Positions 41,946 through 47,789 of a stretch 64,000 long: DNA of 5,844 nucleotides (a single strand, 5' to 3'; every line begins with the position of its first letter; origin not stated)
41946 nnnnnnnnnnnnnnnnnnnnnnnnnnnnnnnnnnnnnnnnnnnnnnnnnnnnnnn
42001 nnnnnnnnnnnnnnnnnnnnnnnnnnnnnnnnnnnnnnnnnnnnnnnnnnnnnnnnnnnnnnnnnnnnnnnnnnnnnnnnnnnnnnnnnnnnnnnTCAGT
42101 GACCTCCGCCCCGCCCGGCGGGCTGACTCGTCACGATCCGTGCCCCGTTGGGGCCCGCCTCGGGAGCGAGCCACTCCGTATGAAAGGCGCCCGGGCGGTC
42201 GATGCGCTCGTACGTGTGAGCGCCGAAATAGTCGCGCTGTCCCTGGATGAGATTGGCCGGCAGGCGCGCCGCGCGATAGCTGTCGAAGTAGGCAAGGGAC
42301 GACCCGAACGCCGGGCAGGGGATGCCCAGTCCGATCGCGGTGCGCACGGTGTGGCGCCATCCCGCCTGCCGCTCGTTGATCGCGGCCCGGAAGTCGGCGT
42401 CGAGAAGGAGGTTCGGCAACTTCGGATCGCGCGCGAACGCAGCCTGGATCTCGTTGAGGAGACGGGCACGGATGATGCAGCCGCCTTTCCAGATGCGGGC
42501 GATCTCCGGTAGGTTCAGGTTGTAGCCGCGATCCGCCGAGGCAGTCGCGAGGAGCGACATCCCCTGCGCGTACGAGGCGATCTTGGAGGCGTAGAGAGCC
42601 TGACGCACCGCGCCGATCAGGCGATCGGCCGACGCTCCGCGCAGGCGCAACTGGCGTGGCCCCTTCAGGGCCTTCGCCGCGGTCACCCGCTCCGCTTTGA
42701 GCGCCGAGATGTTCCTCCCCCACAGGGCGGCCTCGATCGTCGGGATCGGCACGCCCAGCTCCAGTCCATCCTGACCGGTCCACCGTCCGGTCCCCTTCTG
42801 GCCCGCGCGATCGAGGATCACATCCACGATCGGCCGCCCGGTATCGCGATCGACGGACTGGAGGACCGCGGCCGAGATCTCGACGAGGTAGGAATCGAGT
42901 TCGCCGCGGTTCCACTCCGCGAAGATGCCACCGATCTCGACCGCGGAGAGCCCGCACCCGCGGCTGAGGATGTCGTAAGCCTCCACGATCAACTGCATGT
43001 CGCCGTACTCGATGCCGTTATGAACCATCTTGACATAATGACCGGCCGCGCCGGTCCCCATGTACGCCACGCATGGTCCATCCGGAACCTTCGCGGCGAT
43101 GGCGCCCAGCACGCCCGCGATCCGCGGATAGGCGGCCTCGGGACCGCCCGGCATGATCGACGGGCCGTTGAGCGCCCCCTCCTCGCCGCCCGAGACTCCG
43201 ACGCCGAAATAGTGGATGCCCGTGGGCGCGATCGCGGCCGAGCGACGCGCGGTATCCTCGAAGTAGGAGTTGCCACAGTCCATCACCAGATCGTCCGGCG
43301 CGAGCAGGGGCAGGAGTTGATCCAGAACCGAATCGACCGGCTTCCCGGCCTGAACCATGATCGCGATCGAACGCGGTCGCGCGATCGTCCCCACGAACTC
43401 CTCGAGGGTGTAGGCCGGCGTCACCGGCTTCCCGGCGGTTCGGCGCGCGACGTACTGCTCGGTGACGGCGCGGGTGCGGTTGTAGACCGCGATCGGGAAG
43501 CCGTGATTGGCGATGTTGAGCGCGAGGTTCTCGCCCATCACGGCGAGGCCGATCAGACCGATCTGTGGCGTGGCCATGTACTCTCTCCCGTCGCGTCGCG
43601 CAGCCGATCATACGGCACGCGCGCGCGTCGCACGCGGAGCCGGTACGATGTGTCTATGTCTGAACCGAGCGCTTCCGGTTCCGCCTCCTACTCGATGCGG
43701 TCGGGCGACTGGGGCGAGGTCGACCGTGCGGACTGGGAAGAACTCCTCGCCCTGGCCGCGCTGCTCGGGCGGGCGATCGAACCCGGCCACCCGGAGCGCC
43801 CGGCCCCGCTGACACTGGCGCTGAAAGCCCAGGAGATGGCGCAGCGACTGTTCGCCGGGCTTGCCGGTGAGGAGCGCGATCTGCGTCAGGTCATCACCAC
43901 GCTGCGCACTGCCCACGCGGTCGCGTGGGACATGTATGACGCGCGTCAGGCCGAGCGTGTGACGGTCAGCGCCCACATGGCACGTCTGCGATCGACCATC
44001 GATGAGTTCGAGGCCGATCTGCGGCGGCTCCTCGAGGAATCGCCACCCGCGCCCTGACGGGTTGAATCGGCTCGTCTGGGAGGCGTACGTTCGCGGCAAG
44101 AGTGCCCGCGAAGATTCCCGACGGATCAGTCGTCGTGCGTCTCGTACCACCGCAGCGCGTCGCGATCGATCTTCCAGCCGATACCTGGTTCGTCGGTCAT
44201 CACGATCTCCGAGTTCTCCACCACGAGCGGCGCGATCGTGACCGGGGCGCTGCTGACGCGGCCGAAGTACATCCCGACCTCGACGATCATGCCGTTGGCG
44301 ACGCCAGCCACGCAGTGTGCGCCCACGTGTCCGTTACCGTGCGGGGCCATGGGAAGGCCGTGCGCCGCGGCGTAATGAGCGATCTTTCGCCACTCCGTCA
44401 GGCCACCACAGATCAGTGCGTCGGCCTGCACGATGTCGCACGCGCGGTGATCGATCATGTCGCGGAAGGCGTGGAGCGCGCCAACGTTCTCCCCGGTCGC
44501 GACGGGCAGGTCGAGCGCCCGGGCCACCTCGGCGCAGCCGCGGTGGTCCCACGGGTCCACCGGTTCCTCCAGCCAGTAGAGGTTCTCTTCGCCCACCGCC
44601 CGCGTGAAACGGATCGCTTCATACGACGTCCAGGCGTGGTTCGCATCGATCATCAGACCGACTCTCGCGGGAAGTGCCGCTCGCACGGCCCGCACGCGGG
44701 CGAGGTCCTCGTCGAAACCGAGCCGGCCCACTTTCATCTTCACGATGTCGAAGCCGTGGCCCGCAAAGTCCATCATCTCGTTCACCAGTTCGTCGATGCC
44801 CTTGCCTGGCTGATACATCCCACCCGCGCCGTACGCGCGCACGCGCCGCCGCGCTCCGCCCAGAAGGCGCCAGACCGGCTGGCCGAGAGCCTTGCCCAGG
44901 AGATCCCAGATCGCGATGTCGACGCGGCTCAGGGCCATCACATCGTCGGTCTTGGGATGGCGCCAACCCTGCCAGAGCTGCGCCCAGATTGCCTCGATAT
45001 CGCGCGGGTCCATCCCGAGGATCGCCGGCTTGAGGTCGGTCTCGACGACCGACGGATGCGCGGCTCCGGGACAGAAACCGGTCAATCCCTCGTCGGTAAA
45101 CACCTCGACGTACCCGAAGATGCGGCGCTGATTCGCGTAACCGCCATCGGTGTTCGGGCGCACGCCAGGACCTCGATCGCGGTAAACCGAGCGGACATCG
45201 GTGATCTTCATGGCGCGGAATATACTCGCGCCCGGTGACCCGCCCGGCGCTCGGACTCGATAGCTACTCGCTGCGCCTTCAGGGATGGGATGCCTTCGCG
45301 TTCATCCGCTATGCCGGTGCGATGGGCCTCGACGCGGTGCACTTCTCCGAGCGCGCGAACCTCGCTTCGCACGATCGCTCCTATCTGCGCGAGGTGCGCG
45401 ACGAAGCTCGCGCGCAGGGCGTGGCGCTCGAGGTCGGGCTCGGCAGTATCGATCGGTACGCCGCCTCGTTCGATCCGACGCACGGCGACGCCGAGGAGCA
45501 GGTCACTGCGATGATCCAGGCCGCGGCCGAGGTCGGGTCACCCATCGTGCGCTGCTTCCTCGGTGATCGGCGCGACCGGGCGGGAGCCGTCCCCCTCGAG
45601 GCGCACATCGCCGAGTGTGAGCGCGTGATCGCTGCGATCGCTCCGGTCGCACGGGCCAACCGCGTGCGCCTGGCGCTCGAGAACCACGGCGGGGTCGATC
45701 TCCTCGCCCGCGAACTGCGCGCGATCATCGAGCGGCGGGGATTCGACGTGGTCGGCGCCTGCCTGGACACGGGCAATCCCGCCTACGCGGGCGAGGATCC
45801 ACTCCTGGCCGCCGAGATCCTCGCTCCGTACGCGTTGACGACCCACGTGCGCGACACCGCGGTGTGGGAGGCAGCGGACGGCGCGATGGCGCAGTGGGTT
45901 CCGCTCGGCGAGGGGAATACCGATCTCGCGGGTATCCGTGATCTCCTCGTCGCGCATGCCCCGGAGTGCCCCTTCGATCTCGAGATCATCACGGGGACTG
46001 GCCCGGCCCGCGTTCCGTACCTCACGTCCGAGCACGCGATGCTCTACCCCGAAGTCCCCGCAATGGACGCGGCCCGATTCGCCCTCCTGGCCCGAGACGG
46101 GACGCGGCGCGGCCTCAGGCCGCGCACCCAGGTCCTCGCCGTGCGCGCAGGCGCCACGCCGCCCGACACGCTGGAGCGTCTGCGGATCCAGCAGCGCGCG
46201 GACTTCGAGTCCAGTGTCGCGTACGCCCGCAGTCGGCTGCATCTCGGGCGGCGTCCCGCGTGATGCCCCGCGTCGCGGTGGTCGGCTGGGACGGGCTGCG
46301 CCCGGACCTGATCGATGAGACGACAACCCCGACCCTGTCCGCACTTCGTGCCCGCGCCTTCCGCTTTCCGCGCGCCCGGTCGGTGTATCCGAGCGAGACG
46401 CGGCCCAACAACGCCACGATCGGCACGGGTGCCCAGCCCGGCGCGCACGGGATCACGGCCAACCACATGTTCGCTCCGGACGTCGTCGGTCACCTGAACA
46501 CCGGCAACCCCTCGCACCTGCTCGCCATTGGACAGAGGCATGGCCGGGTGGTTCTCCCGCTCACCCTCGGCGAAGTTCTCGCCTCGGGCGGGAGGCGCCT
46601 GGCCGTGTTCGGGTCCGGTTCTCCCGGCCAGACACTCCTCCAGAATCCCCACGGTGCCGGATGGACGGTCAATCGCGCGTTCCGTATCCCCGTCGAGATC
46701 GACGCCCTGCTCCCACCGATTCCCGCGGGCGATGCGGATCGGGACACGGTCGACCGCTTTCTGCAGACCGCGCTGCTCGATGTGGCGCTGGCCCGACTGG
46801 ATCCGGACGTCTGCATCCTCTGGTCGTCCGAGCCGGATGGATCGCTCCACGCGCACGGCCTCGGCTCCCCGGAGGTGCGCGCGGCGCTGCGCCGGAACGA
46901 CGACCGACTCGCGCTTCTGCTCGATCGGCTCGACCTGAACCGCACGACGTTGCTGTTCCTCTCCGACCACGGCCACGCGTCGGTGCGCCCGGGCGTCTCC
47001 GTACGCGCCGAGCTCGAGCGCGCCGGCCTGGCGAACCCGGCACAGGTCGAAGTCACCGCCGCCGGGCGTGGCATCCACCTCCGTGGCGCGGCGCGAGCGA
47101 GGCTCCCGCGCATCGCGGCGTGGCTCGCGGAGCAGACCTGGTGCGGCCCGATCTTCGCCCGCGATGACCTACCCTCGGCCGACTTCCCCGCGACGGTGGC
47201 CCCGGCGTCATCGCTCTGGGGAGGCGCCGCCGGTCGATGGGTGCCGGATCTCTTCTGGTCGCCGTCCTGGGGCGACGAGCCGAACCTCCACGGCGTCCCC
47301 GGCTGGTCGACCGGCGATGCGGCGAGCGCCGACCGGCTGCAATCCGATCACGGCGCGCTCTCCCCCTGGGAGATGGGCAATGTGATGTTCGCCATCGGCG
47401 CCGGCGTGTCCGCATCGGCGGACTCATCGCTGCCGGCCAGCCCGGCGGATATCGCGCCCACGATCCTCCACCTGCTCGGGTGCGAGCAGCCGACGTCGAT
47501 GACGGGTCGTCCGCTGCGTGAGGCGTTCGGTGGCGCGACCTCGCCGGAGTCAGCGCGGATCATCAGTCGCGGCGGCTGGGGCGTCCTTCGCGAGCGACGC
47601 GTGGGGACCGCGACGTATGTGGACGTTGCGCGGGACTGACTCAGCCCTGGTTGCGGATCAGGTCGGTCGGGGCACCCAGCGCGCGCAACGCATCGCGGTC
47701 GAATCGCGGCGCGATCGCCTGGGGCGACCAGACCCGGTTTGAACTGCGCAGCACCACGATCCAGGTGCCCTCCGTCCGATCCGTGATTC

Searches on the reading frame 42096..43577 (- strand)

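Call 47: search_protein_families(library=pfam, proteins=[window:42096-43577:-], max_evalue=0.00001)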
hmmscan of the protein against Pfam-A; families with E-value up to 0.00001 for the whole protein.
window:42096-43577:- (493 aa): 2 families
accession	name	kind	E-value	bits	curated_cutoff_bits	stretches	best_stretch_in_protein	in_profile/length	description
PF00393.24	6PGD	-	1.9e-123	412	27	1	179-469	1-290/290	6-phosphogluconate dehydrogenase, C-terminal domain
PF03446.21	NAD_binding_2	-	4.5e-46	157.2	21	1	5-170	1-156/161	NAD binding domain of 6-phosphogluconate dehydrogenase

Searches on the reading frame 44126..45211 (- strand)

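Call 38: search_protein_families(library=pfam, proteins=[window:44126-45211:-], max_evalue=0.001)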
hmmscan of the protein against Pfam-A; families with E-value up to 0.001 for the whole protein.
window:44126-45211:- (361 aa): 2 families
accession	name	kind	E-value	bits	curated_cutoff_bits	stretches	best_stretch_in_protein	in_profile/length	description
PF13378.12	MR_MLE_C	-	2.4e-57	194.6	29.4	1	144-352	4-219/219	Enolase C-terminal domain-like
PF02746.21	MR_MLE_N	-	2.6e-12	47.4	22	1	31-118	27-117/117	Mandelate racemase / muconate lactonizing enzyme, N-terminal domain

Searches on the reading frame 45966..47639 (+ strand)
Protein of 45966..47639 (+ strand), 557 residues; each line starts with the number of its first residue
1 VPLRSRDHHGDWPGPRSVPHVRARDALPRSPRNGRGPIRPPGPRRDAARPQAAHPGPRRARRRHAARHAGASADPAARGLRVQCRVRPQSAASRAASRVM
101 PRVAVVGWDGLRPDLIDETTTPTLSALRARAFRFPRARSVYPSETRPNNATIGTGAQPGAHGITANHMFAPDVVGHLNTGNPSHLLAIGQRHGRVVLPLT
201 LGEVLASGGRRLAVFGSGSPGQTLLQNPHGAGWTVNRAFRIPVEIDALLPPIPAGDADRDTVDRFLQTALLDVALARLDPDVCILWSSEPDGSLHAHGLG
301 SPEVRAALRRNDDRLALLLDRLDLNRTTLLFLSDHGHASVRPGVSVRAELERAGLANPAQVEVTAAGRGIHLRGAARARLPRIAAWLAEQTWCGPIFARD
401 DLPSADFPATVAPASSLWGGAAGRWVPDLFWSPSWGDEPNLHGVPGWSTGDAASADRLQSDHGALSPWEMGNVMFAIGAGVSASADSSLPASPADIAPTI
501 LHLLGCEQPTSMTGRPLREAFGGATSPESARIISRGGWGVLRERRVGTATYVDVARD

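Call 38: search_protein_families(library=pfam, proteins=[window:45966-47639:+], max_evalue=0.001)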
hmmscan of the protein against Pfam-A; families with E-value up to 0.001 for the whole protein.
window:45966-47639:+ (557 aa): 2 families
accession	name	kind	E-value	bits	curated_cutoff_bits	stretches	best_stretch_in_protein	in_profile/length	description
PF01663.27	Phosphodiest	-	4.8e-35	122.2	23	1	103-375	1-256/342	Type I phosphodiesterase / nucleotide pyrophosphatase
PF00884.28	Sulfatase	-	7.5e-05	22.6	25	0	307-341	209-247/301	Sulfatase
